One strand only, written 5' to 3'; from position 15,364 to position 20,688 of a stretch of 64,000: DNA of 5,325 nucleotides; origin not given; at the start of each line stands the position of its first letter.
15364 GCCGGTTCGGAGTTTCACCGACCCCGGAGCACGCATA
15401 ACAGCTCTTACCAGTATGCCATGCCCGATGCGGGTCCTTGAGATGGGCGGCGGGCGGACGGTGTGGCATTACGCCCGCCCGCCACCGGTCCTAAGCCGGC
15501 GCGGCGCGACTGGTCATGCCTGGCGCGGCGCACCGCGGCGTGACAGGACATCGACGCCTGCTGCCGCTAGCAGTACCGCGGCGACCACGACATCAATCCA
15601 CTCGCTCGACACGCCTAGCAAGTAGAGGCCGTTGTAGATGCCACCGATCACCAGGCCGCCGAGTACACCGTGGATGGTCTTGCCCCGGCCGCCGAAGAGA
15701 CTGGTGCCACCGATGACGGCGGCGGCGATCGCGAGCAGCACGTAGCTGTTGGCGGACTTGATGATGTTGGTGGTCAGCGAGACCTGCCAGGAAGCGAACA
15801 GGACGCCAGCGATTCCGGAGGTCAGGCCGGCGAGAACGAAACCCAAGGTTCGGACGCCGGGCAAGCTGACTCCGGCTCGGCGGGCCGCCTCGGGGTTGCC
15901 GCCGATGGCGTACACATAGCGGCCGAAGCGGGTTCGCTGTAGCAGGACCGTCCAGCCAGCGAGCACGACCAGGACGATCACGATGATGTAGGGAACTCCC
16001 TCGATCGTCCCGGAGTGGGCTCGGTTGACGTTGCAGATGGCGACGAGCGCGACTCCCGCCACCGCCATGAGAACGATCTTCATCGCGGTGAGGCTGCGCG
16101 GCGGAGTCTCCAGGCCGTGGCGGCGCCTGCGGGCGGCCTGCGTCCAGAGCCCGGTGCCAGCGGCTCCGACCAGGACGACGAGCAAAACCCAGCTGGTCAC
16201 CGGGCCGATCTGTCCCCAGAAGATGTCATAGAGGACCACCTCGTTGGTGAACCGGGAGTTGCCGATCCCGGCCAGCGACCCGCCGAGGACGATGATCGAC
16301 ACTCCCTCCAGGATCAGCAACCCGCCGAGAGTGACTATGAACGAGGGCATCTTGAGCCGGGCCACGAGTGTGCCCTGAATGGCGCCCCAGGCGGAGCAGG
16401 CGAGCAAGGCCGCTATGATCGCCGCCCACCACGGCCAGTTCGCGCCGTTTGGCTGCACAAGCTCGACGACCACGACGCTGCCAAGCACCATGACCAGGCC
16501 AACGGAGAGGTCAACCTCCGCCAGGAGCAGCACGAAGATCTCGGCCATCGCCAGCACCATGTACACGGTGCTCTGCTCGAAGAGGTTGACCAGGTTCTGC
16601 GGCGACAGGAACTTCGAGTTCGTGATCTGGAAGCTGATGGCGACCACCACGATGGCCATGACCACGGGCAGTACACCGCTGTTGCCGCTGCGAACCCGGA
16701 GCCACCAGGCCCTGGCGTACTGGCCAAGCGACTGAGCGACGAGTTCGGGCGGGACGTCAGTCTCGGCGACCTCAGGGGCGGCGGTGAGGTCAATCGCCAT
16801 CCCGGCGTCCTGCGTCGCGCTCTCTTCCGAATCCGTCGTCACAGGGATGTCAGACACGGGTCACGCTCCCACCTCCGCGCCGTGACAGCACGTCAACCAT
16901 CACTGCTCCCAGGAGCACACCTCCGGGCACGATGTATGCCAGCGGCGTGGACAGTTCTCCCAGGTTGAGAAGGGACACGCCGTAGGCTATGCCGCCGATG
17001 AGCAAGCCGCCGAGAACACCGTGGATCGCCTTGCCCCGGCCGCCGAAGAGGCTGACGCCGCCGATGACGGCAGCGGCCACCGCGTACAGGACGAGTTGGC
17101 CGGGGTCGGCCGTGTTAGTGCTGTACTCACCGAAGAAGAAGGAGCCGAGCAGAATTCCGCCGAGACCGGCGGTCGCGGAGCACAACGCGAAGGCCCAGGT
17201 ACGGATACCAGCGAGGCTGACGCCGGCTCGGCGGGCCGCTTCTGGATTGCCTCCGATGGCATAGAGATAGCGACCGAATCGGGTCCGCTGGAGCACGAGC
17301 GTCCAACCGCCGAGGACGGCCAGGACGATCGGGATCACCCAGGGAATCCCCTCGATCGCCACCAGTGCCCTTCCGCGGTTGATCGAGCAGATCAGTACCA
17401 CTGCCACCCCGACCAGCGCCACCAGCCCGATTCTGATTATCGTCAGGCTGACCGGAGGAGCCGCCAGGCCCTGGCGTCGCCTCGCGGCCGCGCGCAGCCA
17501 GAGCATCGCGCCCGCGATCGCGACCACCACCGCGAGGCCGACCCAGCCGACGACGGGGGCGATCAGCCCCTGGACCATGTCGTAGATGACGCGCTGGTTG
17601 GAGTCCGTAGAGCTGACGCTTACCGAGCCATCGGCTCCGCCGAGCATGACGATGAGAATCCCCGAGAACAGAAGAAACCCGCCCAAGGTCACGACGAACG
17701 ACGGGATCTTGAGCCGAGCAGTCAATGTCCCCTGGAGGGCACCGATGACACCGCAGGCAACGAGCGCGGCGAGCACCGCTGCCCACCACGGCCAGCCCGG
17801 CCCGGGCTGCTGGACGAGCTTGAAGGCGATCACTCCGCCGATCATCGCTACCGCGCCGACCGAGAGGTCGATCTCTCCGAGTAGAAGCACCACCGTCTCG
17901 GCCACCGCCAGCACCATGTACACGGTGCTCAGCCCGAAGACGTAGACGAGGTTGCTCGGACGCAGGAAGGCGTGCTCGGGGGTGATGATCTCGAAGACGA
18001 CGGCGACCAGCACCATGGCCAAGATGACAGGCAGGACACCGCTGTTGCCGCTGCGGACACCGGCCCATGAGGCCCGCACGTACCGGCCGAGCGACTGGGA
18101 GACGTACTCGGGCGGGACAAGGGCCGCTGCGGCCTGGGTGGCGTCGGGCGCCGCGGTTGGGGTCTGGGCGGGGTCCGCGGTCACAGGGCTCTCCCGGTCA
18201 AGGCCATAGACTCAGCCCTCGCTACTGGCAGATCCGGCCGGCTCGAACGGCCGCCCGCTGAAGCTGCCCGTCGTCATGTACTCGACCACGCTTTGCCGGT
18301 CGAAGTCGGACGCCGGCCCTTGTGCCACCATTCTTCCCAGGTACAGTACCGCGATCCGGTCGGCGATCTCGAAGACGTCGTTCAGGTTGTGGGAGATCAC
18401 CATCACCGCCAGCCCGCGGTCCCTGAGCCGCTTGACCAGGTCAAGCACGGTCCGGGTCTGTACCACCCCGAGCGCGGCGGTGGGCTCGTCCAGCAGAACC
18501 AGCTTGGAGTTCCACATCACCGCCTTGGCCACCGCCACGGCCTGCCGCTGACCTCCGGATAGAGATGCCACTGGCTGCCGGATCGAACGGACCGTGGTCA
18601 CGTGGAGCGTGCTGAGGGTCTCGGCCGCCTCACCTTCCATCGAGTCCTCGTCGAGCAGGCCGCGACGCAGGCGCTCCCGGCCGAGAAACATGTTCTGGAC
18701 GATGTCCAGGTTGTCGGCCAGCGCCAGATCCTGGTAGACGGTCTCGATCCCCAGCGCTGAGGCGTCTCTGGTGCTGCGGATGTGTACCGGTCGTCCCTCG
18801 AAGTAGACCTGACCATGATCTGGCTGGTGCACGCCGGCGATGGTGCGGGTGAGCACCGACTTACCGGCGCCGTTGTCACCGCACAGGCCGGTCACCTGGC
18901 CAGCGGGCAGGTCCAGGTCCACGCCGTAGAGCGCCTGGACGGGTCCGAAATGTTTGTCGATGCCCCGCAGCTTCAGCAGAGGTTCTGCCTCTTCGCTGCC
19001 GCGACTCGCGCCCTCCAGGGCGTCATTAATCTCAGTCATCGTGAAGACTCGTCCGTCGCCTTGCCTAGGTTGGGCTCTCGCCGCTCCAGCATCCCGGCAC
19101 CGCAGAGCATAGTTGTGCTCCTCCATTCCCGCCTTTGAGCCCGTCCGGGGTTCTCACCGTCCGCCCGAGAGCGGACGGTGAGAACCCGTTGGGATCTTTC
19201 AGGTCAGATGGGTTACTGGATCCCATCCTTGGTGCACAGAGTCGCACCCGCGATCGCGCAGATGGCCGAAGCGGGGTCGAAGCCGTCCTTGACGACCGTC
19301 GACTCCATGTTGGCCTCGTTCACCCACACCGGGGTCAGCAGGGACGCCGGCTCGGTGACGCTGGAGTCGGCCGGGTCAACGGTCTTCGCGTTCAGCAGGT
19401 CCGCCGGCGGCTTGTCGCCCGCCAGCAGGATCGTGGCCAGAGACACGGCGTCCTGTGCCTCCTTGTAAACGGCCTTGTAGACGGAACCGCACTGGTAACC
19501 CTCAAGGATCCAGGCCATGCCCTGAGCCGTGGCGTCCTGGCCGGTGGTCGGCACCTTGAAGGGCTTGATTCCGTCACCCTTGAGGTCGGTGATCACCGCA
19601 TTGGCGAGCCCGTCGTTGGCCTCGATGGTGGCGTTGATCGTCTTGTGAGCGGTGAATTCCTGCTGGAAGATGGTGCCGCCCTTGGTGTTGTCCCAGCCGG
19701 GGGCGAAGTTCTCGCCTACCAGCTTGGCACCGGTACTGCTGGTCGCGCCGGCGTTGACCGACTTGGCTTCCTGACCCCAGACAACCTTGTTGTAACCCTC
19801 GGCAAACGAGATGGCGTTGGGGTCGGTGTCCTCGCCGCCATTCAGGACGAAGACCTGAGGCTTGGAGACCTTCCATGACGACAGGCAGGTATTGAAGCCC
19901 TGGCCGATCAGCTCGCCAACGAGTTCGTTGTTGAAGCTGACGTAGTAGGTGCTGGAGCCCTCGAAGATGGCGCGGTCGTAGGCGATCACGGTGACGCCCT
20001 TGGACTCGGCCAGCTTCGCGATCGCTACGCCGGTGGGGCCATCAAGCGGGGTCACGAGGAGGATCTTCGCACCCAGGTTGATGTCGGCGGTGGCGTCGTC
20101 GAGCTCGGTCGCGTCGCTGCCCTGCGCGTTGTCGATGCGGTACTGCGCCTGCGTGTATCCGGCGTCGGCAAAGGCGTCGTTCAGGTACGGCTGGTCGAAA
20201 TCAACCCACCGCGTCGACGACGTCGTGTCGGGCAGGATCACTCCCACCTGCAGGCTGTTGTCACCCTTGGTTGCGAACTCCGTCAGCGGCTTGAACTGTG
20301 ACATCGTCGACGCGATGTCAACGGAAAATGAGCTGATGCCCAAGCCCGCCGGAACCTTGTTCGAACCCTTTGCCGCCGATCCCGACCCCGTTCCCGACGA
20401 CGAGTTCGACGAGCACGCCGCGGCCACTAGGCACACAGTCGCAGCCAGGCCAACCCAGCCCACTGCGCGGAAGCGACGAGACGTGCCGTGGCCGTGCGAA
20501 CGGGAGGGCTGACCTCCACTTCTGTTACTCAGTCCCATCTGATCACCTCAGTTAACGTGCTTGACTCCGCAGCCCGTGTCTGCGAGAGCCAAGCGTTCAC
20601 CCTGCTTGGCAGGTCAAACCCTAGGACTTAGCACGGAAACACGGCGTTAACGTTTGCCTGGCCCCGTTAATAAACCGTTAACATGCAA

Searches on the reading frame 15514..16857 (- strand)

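Call 60: search_protein_families(library=pfam, proteins=[window:15514-16857:-], max_evalue=0.00001)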
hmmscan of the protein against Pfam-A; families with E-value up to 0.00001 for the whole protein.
window:15514-16857:- (447 aa): 1 family
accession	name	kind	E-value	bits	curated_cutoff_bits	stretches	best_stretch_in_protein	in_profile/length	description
PF02653.21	BPD_transp_2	-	3e-30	105.7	26.8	1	89-432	2-268/269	Branched-chain amino acid transport system / permease component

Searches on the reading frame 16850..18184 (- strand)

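Call 60: search_protein_families(library=pfam, proteins=[window:16850-18184:-], max_evalue=0.00001)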
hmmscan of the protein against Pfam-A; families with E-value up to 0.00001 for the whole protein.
window:16850-18184:- (444 aa): 1 family
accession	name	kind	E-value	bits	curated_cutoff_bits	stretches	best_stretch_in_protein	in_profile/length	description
PF02653.21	BPD_transp_2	-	2.7e-28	99.3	26.8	1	79-427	2-268/269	Branched-chain amino acid transport system / permease component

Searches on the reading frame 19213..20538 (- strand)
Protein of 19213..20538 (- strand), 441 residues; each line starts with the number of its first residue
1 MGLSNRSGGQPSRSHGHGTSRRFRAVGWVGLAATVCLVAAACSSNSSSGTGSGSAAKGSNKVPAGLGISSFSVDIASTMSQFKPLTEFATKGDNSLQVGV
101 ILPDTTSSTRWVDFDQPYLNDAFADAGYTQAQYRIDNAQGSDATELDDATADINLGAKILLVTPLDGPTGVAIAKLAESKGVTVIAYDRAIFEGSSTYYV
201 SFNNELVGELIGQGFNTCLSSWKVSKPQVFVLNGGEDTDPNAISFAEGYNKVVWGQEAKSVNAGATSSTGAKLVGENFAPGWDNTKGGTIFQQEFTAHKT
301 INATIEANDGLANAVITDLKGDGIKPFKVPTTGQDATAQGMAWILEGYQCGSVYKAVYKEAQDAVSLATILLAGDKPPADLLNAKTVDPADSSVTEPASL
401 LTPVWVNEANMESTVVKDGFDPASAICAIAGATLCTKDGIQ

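Call 60: search_protein_families(library=pfam, proteins=[window:19213-20538:-], max_evalue=0.00001)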
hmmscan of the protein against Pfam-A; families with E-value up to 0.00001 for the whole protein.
window:19213-20538:- (441 aa): 1 family
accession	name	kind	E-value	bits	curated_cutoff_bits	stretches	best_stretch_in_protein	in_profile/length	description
PF13407.12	Peripla_BP_4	-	1.1e-35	123.9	35.1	1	101-375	3-257/258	Periplasmic binding protein domain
